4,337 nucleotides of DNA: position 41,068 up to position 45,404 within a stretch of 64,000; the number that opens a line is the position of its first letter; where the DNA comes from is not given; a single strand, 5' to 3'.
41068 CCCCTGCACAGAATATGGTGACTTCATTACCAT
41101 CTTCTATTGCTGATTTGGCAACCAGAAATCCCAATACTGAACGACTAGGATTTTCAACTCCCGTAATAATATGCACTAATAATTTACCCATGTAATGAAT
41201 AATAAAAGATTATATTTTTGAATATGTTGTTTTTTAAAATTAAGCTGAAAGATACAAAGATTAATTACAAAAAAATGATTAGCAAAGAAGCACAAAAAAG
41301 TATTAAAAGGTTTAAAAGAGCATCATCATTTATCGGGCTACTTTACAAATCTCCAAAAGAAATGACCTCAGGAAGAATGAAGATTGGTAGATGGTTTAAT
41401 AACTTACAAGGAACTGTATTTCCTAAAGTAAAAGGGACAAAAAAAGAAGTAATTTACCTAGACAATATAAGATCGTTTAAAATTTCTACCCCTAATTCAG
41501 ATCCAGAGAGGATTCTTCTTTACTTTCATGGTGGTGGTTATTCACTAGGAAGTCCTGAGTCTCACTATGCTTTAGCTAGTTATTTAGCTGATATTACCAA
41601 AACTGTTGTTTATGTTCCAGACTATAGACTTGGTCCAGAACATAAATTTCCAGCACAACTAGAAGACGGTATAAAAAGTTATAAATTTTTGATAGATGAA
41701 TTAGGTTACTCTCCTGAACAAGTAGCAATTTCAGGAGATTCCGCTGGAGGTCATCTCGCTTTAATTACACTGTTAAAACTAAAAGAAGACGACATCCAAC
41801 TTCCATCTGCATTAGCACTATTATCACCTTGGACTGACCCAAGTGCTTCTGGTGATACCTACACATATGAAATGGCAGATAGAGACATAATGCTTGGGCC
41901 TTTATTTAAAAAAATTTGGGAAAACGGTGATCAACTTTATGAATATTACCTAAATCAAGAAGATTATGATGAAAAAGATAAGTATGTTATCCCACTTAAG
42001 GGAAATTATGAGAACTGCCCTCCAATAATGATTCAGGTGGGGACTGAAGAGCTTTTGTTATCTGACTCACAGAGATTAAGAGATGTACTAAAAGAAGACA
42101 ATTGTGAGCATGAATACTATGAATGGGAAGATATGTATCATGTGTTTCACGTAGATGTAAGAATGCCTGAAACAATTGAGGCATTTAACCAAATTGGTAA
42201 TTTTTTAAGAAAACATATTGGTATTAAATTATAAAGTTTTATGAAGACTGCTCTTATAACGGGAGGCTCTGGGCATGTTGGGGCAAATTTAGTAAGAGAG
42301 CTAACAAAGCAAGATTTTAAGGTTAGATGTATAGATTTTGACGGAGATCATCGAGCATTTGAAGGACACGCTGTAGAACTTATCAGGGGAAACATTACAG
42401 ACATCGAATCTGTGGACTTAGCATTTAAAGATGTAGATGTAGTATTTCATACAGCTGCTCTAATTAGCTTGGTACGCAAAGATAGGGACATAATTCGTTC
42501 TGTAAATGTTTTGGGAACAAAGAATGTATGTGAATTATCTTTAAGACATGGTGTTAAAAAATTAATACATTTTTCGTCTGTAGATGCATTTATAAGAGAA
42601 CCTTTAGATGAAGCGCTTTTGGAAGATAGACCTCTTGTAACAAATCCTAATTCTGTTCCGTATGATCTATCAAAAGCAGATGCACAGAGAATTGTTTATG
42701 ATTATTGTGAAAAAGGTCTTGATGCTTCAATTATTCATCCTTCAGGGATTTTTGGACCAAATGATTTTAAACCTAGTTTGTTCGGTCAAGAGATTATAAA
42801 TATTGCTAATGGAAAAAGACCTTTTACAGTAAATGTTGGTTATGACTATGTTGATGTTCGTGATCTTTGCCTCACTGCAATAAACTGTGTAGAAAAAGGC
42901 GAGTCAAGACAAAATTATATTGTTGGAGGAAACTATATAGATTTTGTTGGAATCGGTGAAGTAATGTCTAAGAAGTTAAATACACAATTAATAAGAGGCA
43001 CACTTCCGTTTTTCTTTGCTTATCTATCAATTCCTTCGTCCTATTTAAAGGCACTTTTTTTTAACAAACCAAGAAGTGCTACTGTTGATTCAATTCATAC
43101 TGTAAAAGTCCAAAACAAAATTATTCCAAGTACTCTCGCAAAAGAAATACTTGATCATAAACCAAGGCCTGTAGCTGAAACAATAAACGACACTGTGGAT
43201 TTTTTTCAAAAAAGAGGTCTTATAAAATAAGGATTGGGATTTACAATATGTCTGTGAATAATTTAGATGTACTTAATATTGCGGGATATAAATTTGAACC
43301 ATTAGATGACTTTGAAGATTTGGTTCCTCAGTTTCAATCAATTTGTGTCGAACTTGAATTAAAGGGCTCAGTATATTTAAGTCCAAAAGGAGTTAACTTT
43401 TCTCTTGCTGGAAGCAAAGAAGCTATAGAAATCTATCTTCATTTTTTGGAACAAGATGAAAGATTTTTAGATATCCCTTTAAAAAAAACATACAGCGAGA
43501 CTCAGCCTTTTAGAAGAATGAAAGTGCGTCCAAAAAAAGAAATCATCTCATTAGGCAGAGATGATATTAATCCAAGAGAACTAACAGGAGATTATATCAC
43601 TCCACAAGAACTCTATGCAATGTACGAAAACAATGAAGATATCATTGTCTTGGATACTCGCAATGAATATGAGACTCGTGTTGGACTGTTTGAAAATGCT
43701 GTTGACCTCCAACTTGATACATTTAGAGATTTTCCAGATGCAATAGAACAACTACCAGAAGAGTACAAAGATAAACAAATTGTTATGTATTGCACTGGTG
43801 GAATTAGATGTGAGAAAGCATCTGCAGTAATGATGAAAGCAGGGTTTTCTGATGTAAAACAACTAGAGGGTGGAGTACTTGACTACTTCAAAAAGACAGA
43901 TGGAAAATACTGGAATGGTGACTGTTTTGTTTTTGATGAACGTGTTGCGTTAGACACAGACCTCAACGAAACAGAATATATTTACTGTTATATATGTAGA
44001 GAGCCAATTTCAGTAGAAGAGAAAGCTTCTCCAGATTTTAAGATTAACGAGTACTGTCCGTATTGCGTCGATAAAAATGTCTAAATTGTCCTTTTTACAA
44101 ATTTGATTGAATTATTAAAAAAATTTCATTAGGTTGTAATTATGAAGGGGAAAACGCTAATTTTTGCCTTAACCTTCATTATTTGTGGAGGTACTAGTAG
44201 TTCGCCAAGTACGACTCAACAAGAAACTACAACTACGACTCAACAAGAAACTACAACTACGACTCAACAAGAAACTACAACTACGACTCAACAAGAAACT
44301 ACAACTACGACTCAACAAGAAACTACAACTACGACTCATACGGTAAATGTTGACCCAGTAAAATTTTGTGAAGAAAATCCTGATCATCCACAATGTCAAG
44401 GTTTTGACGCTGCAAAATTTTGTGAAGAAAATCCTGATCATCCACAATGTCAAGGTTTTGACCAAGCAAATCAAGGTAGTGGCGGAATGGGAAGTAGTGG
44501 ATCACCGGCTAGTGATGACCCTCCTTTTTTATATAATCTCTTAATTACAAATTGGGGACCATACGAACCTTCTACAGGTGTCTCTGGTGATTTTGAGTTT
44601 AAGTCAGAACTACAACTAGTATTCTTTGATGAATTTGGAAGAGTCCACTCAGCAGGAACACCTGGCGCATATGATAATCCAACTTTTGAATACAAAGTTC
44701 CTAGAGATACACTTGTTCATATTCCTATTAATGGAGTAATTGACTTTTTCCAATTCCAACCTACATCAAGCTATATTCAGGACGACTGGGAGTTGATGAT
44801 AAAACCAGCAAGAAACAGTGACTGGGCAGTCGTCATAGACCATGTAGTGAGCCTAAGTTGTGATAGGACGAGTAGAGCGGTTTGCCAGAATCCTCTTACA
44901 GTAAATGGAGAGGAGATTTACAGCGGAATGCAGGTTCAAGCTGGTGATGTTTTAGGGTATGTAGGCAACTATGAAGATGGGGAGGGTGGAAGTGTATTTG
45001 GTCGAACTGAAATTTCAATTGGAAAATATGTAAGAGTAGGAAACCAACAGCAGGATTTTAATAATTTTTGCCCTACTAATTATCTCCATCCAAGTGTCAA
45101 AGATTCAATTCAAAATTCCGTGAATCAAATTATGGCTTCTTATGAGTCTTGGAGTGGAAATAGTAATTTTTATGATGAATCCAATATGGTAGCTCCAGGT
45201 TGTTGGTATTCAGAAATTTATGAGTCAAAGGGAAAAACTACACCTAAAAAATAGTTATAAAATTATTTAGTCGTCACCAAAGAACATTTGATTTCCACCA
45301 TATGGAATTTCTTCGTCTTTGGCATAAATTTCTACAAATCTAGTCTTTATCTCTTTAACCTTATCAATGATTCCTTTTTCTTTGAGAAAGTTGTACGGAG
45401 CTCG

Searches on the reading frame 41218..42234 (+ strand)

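Call 41: search_protein_families(library=pfam, proteins=[window:41218-42234:+], max_evalue=0.0001)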
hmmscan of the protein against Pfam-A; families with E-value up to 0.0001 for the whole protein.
window:41218-42234:+ (338 aa): 4 families
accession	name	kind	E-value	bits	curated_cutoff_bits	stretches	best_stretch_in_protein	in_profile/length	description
PF07859.19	Abhydrolase_3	-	4.9e-47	160.9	25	1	100-311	1-209/210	alpha/beta hydrolase fold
PF10340.15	Say1_Mug180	-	6.6e-17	61.9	21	1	77-220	106-249/374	Steryl acetyl hydrolase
PF20434.5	BD-FAE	-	5.2e-13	49.4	26.8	1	94-189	10-111/215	BD-FAE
PF00135.34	COesterase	-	7.9e-06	25.5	27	0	98-140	104-144/515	Carboxylesterase family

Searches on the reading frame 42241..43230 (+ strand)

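Call 41: search_protein_families(library=pfam, proteins=[window:42241-43230:+], max_evalue=0.0001)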
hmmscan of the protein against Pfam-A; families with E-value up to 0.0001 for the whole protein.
window:42241-43230:+ (329 aa): 8 families
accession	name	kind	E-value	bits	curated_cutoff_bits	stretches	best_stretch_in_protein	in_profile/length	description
PF01370.27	Epimerase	-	5.1e-30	105.1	20.9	1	4-229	1-240/240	NAD dependent epimerase/dehydratase family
PF01073.25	3Beta_HSD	-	1.8e-23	83.4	22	1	5-176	1-187/280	3-beta hydroxysteroid dehydrogenase/isomerase family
PF07993.18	NAD_binding_4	-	1.5e-15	57.5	20.1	1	60-177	84-210/258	Male sterility protein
PF16363.11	GDP_Man_Dehyd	-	6e-15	56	27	1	5-233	1-253/332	GDP-mannose 4,6 dehydratase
PF13460.12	NAD_binding_10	-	2.2e-12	47.6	27.2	1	8-169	1-145/184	NAD(P)H-binding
PF05368.20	NmrA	-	1.1e-10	42.1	27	1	2-95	3-101/298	NmrA-like family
PF02719.21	Polysacc_synt_2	-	1.6e-09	37.8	20.2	1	5-113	2-128/293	Polysaccharide biosynthesis protein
PF04321.23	RmlD_sub_bind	-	9.1e-09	35.2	27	1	4-172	3-153/287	RmlD substrate binding domain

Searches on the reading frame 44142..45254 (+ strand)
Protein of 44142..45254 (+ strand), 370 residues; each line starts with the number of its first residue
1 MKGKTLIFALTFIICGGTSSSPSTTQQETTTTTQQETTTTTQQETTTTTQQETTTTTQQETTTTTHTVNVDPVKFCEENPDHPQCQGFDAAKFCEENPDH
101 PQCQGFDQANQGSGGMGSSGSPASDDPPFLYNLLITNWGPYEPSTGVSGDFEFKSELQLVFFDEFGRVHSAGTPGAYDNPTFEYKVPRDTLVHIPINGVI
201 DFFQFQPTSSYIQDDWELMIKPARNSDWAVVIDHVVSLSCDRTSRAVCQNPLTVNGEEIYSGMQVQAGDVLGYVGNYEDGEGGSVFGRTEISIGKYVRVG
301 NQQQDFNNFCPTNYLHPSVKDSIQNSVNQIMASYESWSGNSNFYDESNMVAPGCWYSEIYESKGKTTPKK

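Call 41: search_protein_families(library=pfam, proteins=[window:44142-45254:+], max_evalue=0.0001)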
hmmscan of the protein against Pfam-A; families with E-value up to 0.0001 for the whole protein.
window:44142-45254:+ (370 aa): 1 family
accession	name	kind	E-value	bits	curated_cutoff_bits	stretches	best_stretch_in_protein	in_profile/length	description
PF21827.1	New_glue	-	5.9e-05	23.2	31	1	1-66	1-62/94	New glue protein family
